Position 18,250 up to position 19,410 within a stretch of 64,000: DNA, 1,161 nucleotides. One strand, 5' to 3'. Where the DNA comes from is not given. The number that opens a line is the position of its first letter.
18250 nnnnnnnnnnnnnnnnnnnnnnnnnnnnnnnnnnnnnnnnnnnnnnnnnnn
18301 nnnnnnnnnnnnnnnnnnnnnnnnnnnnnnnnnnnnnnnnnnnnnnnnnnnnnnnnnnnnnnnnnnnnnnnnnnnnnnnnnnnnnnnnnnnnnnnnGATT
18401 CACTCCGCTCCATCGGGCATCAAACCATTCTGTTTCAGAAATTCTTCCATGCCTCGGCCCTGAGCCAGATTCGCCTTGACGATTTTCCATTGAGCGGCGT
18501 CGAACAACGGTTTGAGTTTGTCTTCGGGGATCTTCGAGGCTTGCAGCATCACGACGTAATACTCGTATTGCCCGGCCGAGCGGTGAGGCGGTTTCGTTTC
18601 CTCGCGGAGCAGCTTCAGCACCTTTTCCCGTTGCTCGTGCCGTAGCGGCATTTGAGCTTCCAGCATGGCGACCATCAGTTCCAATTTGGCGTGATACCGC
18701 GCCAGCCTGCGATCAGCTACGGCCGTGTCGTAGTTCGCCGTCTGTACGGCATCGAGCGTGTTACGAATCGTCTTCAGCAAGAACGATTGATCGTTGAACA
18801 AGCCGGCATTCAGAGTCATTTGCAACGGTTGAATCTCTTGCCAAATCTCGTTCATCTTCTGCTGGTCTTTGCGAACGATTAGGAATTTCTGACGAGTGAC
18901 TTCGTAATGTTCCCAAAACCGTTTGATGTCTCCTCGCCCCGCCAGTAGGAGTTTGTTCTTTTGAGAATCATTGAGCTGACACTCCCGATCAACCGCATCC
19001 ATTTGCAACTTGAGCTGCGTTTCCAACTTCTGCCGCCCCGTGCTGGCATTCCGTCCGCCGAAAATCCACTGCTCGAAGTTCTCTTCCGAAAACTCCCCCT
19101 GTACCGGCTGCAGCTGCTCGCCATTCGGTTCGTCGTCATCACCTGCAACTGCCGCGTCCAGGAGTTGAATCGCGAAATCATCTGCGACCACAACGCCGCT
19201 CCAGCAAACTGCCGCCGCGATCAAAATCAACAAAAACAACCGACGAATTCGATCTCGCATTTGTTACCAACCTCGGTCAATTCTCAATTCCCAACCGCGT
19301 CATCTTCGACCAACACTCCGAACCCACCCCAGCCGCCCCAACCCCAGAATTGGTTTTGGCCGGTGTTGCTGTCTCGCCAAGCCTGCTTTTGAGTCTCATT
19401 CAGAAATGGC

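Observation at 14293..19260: Five tandem paralogs share a ~250-aa module with an invariant (A/I)GRGD(I/M)KR motif and LTxxQ-like repeats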

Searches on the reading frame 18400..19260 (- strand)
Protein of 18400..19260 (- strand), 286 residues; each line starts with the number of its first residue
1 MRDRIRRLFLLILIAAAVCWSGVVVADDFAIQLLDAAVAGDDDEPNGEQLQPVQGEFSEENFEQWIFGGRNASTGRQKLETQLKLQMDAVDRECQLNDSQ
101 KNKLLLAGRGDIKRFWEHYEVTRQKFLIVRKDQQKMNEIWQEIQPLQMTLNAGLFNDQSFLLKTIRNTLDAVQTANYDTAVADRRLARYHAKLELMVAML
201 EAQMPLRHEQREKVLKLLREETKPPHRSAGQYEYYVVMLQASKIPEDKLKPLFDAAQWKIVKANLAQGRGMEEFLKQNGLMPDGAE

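Call 4: search_protein_families(library=pfam, proteins=[window:18400-19260:-], max_evalue=1)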
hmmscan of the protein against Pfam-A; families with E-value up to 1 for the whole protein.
window:18400-19260:- (286 aa): 0 families

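Call 12: search_protein_families(library=ncbifam, proteins=[window:18400-19260:-], max_evalue=1)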
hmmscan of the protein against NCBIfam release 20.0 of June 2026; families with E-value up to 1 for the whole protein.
window:18400-19260:- (286 aa): 0 families

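Call 17: predict_structure(alignment_id=A2)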
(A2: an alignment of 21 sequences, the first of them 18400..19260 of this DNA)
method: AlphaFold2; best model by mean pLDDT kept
length: 286 residues; sequences in the alignment: 21
mean_pLDDT: 87.9   pTM: 0.71
mean pLDDT of the five models: 87.9, 86.3, 85.2, 85.1, 84.7
residues with pLDDT >= 90: 207; 70-90: 39; 50-70: 12; < 50: 28
segments of 3 or more residues with pLDDT < 50: 22-35, 39-50
pLDDT, mean of each block of 10 residues (from residue 1): 82 81 47 48 48 73 93 96 97 98 98 98 96 93 93 92 97 97 95 97 97 98 89 94 97 98 96 90 59
secondary structure, 60 per line:
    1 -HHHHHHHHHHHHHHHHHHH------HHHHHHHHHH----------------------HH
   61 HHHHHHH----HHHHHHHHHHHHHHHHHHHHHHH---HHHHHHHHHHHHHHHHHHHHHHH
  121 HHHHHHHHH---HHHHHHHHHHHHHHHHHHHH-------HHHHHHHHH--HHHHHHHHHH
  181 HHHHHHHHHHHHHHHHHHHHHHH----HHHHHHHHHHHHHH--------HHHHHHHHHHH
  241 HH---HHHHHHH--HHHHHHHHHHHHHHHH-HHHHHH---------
elements in order: H2-20 H27-36 H59-67 H72-94 H98-129 H133-152 H160-168 H171-203 H208-221 H230-242 H246-252 H255-270 H272-277

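Call 20: search_protein_representatives(alignment_id=A2)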
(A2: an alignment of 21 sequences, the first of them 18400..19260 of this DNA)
Query: 21 sequences, 287 profile positions. Proteins with E-value up to 0.001 (for the whole library): 3632; up to 1e-10: 2519; up to 1e-30: 1016. The best 150 are listed.
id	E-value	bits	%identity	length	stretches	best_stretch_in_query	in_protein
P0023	1.2e-104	366.0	-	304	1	11-283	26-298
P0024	1.9e-97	342.4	-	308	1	34-281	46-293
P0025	1.3e-96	339.7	-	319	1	11-271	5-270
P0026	7.8e-96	337.1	-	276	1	12-273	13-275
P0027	3.9e-95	334.8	-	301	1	10-281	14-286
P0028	1.6e-94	332.8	-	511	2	29-278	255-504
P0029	9.5e-94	330.2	-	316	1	20-275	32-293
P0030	2.2e-93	329.1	-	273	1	13-277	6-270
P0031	2.8e-93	328.7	-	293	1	16-279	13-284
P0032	6.7e-93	327.5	-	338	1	24-284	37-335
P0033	2.0e-92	325.9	-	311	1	6-278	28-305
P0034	1.2e-91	323.4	-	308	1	9-278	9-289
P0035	1.2e-90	320.1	-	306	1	9-275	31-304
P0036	3.1e-90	318.7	-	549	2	11-255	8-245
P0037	5.3e-90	318.0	-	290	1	14-278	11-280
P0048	7.6e-88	310.9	-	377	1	24-274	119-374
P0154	3.2e-73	262.9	-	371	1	15-276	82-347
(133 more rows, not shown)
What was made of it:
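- Family size and taxonomy: 3632 representatives (call 20).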

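Call 21: find_related_loci(query=A2, collection=genome_contigs, flank=10000)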
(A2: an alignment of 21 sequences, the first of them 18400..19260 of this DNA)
Query A2 (286 aa) in genome_contigs; peptide patterns used: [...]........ (x = any residue, [..] = any of these).
59 stretches matched a pattern; 40 encode a relative of the query (tblastn E <= 1e-3); 40 distinct loci.
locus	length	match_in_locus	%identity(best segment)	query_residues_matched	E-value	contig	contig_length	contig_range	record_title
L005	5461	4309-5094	50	22-286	2e-77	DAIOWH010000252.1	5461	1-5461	MAG TPA_asm: Planctomycetia bacterium isolate CTOTU28215 NODE_727_length_5461_cov_358.477802, whole genome shotgun seque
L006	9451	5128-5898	50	31-286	7e-76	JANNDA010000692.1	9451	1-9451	MAG: Planctomyces sp. isolate OTE_78_metabat_10 OTE_78_k141_1522724, whole genome shotgun sequence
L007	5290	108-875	49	19-286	5e-75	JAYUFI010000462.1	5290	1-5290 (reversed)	MAG: Planctomycetaceae bacterium isolate GFS_7692 GFS_7692_461, whole genome shotgun sequence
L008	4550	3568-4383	44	8-286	5e-74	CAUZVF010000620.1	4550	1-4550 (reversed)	MAG: Planctomycetota bacterium isolate CB6_Bottom.34 genome assembly, contig: Ga0310122_10015433, whole genome shotgun s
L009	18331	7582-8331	50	36-286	6e-73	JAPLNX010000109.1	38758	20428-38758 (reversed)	MAG: Planctomycetia bacterium isolate LacPavin_0419_WC53_MAG_56_14 LacPavin_0419_WC53_scaffold_274061, whole genome shot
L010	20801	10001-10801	49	22-286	2e-72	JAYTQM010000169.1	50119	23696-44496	MAG: Planctomyces sp. isolate GFS_4656 GFS_4656_168, whole genome shotgun sequence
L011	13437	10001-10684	50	57-283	3e-71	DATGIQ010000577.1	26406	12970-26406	MAG TPA_asm: Gemmataceae bacterium isolate SMAG_U9811 k141_1323918, whole genome shotgun sequence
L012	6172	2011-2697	52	51-279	2e-70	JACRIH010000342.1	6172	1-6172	MAG: Planctomycetales bacterium isolate NC_groundwater_1798_Pr3_B-0.1um_60_10 SR-2_scaffold_141_2324386, whole genome sh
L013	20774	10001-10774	46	15-282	9e-68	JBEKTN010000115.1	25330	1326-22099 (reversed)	MAG: Isosphaeraceae bacterium isolate SPRUCE 559 SPRUCE_559_115, whole genome shotgun sequence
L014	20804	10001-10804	41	1-281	1e-64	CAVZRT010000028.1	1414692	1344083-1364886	MAG: uncultured Planctomycetota bacterium isolate MFD09671.bin.2.83 genome assembly, contig: contig_6529, whole genome s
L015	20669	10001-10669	46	62-281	3e-61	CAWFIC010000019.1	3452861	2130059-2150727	MAG: uncultured Planctomycetota bacterium isolate MFD02579.bin.2.73 genome assembly, contig: contig_698, whole genome sh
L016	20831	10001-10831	39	2-283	9e-60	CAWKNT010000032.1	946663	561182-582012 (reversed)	MAG: uncultured Isosphaeraceae bacterium isolate MFD04434.bin.2.10 genome assembly, contig: contig_4007, whole genome sh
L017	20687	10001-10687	45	58-286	2e-58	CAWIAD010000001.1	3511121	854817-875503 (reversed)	MAG: uncultured Planctomycetaceae bacterium isolate MFD09495.bin.1.18 genome assembly, contig: contig_4630, whole genome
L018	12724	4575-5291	50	46-282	3e-69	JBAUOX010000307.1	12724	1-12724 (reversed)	MAG: Isosphaeraceae bacterium isolate MFD09680_ilm_asm_bin1 k127_218575, whole genome shotgun sequence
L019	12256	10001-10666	41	60-283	2e-55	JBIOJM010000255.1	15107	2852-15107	MAG: Isosphaerales bacterium isolate GcC5-13 k141_1444475_length_15107_cov_30.0000, whole genome shotgun sequence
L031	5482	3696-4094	35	53-178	2e-13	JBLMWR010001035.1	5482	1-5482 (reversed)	MAG: Deltaproteobacteria bacterium isolate MAG277 PRJNA957066_bin56_renamed_1034, whole genome shotgun sequence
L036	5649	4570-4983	32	61-192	6e-11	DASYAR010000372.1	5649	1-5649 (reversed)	MAG TPA_asm: Planctomycetaceae bacterium isolate SMAG_U4886 k141_3230856, whole genome shotgun sequence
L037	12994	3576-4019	29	43-177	9e-11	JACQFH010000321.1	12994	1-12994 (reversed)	MAG: Planctomycetia bacterium isolate NC_groundwater_1042_Pr1_S-0.65um_63_10 Montesol18_Sp65_coassembly_scaffold_651443,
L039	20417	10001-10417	29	58-190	6e-10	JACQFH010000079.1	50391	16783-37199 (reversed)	MAG: Planctomycetia bacterium isolate NC_groundwater_1042_Pr1_S-0.65um_63_10 Montesol18_Sp65_coassembly_scaffold_188222,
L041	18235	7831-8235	32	62-190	8e-13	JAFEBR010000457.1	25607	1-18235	MAG: Planctomycetota bacterium isolate SZAS-5 LIN-644__458__length-25607, whole genome shotgun sequence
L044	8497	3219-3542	25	83-187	8e-4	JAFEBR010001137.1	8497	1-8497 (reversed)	MAG: Planctomycetota bacterium isolate SZAS-5 LIN-644__1138__length-8497, whole genome shotgun sequence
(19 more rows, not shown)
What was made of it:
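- There are 40 genome loci, almost all Planctomycetota MAGs (call 21).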

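Call 22: fold_search(model_id=the predicted structure, library=pdb)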
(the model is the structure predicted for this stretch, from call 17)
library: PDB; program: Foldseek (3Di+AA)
matches with E <= 10: 65; with E <= 0.001: 0
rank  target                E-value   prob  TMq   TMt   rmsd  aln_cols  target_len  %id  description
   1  6n4n_F                9.9e-01  0.21  0.20  0.27  16.4       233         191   10  Crystal structure of the designed protein DNCR2/danoprevir/NS3a complex (released 2019-09-11)
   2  8qks_T                1.1e+00  0.05  0.12  0.12  24.5       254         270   13  Plasmodium falciparum reticulocyte-binding protein homologue 5 (PfRH5) bound to R5.034 (released 2024-07-31)
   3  5a7d_O                1.7e+00  0.04  0.13  0.13  24.3       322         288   10  Tetrameric assembly of LGN with Inscuteable (released 2016-08-03)
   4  9k80_A                2.0e+00  0.04  0.14  0.15  19.9       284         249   13  Cryo-EM structure of designed zinc-induced filament Fiber-n6-Zn1-HEHE-5 (released 2025-10-29)
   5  6n4n_C                2.2e+00  0.15  0.22  0.30  16.6       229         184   11  Crystal structure of the designed protein DNCR2/danoprevir/NS3a complex (released 2019-09-11)
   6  8otz_DX               2.8e+00  0.05  0.14  0.17  26.6       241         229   14  48-nm repeat of the native axonemal doublet microtubule from bovine sperm (released 2023-11-22)
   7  5cwp                  2.8e+00  0.04  0.15  0.17  20.1       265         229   12  Crystal structure of de novo designed helical repeat protein DHR79 (released 2015-12-16)
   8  8s2p_BBB              3.4e+00  0.06  0.16  0.22  24.3       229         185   16  Crystal structure of Borrelia burgdorferi paralogous family 12 outer surface protein BBH37 (space group p21) (released 2025-03-05)
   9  8r5s_E                4.1e+00  0.08  0.22  0.25  18.3       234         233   13  t113 - De-novo designed soluble homotetramer (released 2024-11-27)
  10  2zev_A                4.1e+00  0.07  0.20  0.20  16.6       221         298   10  S. Cerevisiae Geranylgeranyl Pyrophosphate Synthase in Complex with Magnesium, IPP and BPH-715 (released 2008-12-23)
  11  7tae                  4.3e+00  0.15  0.22  0.28   8.0       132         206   18  Crystal Structure of the NPR1-Interacting Domain of TGA3 (released 2022-03-16)
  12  7tad_C                4.6e+00  0.18  0.23  0.29   7.7       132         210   18  CryoEM structure of the (NPR1)2-(TGA3)2 complex (released 2022-03-16)
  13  7sqc_2M               4.8e+00  0.08  0.18  0.20  15.9       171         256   12  Ciliary C1 central pair apparatus isolated from Chlamydomonas reinhardtii (released 2022-04-13)
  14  7q37                  4.8e+00  0.03  0.15  0.18  18.3       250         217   12  Crystal structure of proton pump MAR rhodopsin pressurized with krypton (released 2022-04-27)
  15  6q0x_A                4.8e+00  0.03  0.14  0.11  29.9       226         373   13  The cryo-EM structure of the SNX-BAR Mvp1 tetramer (released 2020-04-01)
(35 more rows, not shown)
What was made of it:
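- On LTXXQ / Spy-CpxP family: Foldseek on the full model finds CnrXs at E~5, TM 0.55 (target-normalised), rmsd 4.3 (call 22).
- CnrX appears in Foldseek with TM 0.55 on the target (call 22).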

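Call 24: search_solved_structures(query=A2, max_evalue=10, show_alignments=3)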
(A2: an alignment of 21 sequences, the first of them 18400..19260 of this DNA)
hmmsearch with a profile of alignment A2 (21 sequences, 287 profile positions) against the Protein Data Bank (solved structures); distinct sequences matched with E-value up to 10: 1.
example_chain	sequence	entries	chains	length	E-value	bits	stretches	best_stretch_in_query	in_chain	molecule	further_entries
7f2f_A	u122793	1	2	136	0.19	14.2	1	161-195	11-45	Serine-rich protein TYE7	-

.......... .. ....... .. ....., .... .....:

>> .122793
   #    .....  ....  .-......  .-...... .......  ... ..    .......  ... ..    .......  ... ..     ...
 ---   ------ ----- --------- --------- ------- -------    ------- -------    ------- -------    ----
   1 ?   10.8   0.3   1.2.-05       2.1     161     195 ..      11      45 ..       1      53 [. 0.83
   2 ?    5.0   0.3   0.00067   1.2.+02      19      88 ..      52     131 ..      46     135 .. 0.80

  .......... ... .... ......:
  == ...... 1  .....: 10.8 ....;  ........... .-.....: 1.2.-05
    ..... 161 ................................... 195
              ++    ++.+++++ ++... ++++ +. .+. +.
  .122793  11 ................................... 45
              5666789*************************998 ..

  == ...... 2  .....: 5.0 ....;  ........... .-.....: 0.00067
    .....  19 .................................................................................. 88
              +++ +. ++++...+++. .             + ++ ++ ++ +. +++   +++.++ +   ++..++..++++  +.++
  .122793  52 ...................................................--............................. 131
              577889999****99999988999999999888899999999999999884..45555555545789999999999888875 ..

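Call 32: search_protein_families(library=pfam, alignment_id=A3, max_evalue=10)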
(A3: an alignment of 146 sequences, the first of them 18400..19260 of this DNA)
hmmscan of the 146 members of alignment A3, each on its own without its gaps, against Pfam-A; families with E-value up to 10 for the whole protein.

A. member 1, window:18400-19260:- (286 aa): 0 families

B. families by the number of members that match (of 146 scanned): 149 families (the first 25 are shown)
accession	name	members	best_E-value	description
PF16231.10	DUF4890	6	0.048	Domain of unknown function (DUF4890)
PF07813.17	LTXXQ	5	0.071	LTXXQ motif family protein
PF21277.2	T6SS_VgrG3-like_C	3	0.0025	Type VI secretion system spike protein VgrG3-like, C-terminal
PF07697.16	7TMR-HDED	3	0.005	7TM-HD extracellular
PF07082.17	DUF1350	3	0.022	Protein of unknown function (DUF1350)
PF03750.18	Csm2_III-A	2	0.0042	Csm2 Type III-A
PF14390.12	DUF4420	2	0.005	Putative PD-(D/E)XK family member, (DUF4420)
PF07426.16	Dynactin_p22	2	0.035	Dynactin subunit p22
PF18061.6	CRISPR_Cas9_WED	2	0.036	CRISPR-Cas9 WED domain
PF10279.14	Latarcin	2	0.054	Latarcin precursor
PF25100.1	DUF7809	2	0.058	Domain of unknown function (DUF7809)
PF05531.17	NPV_P10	2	0.058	Nucleopolyhedrovirus P10 protein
PF22642.1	MinC_N_1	2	0.07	Cell-division inhibitor MinC, N-terminal domain-like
PF01468.23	GA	2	0.089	GA module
PF07231.17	Hs1pro-1_N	2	0.091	Hs1pro-1 N-terminus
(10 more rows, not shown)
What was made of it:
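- On LTXXQ / Spy-CpxP family (PF07813; clan partners PF13801, PF16231): All are below threshold (call 32).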

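Call 33: list_cluster_members(proteins=[window:18400-19260:-, window:17224-18396:-, window:15201-16055:-, window:14293-15204:-, window:19284-20270:-, window:20638-23976:-])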
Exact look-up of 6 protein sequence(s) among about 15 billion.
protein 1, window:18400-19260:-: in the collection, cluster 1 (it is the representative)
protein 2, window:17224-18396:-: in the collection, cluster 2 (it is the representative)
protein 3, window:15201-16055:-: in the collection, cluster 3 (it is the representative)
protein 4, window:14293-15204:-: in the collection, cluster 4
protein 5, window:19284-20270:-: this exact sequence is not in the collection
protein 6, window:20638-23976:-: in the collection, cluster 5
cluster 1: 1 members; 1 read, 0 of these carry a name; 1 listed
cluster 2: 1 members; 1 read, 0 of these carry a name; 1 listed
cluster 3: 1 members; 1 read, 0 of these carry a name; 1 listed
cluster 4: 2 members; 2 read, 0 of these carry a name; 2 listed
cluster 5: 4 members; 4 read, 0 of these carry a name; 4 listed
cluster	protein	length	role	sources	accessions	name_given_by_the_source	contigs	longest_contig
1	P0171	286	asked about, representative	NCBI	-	-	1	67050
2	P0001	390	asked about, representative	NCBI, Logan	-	-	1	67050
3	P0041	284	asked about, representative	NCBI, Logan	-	-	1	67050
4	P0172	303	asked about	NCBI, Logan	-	-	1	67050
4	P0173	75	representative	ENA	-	-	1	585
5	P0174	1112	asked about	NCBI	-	-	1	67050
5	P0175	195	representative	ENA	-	-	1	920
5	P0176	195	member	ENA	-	-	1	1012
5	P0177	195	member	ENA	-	-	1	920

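Call 51: find_homologous_proteins(query=A2, max_evalue=1e-10)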
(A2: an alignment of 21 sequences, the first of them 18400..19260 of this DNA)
Query A2 (21 sequences) (286 aa, profile of the alignment): 224 proteins with E <= 1e-10 among 8000 candidates; the best 120 are listed.
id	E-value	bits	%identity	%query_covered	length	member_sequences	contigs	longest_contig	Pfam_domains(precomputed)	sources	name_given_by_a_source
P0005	1.5e-121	423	54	82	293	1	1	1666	-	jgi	jgi:hypothetical protein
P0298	3.6e-118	412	53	86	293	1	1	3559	-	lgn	-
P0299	1.6e-117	410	52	87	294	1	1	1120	-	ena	-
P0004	1.7e-116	407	56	94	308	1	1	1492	-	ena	-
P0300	2.0e-112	393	50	84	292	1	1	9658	-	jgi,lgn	jgi:hypothetical protein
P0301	2.4e-112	393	54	79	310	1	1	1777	-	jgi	jgi:hypothetical protein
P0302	1.5e-108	381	46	98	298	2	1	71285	-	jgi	-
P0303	2.3e-107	377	53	84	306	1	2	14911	-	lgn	-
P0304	2.2e-106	373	59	80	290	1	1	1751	-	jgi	jgi:hypothetical protein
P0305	8.2e-106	372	52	98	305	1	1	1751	-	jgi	jgi:hypothetical protein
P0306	1.4e-105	371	50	79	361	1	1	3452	-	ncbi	-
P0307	2.4e-105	370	53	81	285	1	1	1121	-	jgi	jgi:hypothetical protein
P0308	8.1e-105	368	88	98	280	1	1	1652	-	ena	-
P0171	8.3e-105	368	100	100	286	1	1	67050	-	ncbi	-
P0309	9.1e-104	365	52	78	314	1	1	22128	-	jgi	jgi:hypothetical protein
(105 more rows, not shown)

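Call 54: search_protein_families(library=pfam, proteins=[L010:96-2393:+, L010:2708-4480:+, L010:6716-7510:+, L010:15091-16146:+, L010:16150-17322:+], max_evalue=0.01)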
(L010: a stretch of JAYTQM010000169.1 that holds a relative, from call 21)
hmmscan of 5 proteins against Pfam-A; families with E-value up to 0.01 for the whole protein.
L010:96-2393:+ (765 aa): 5 families
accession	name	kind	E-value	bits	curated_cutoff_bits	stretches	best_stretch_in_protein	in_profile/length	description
PF02737.24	3HCDH_N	-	4.1e-58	196.7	22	1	376-554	2-180/180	3-hydroxyacyl-CoA dehydrogenase, NAD binding domain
PF00378.25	ECH_1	-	1.2e-30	107.1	27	1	44-223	5-179/251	Enoyl-CoA hydratase/isomerase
PF00725.27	3HCDH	-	2.6e-29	102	22.1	2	556-639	1-87/97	3-hydroxyacyl-CoA dehydrogenase, C-terminal domain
PF16113.10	ECH_2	-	1.7e-20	74.2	27.2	1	54-234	9-188/335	Enoyl-CoA hydratase/isomerase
PF01210.29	NAD_Gly3P_dh_N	-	0.0042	17.5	23.1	1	377-485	3-100/158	NAD-dependent glycerol-3-phosphate dehydrogenase N-terminus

L010:2708-4480:+ (590 aa): 0 families

L010:6716-7510:+ (264 aa): 1 family
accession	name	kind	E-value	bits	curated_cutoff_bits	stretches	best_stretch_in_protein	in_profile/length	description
PF01261.30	AP_endonuc_2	-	3.6e-23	83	31.1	1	23-259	2-248/249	Xylose isomerase-like TIM barrel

L010:15091-16146:+ (351 aa): 3 families
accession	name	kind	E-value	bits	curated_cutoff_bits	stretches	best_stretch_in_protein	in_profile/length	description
PF03741.22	TerC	-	3.1e-47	161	27.8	1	11-182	2-177/178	Integral membrane protein TerC family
PF01914.23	MarC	-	0.0053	16.6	23.9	0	21-158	19-171/203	MarC family integral membrane protein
PF00520.37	Ion_trans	-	0.0061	16.2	25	0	49-161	127-233/241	Ion transport protein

L010:16150-17322:+ (390 aa): 5 families
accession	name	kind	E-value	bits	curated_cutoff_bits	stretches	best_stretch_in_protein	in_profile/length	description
PF00155.27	Aminotran_1_2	-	9.5e-56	190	19.7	1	51-383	2-360/361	Aminotransferase class I and II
PF01041.23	DegT_DnrJ_EryC1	-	5.5e-10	39.4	19.8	1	103-218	35-145/360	DegT/DnrJ/EryC1/StrS aminotransferase family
PF01053.26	Cys_Met_Meta_PP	-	7.1e-09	35.1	27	1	89-223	50-178/381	Cys/Met metabolism PLP-dependent enzyme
PF01212.27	Beta_elim_lyase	-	3.5e-08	33.6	27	1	70-218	16-168/288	Beta-eliminating lyase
PF00266.25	Aminotran_5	-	1.3e-07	31.4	21.5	1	76-216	28-173/371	Aminotransferase class-V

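Call 74: search_protein_families(library=padloc, proteins=[window:18400-19260:-], max_evalue=0.01)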
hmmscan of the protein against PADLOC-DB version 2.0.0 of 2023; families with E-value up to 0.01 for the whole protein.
window:18400-19260:- (286 aa): 0 families
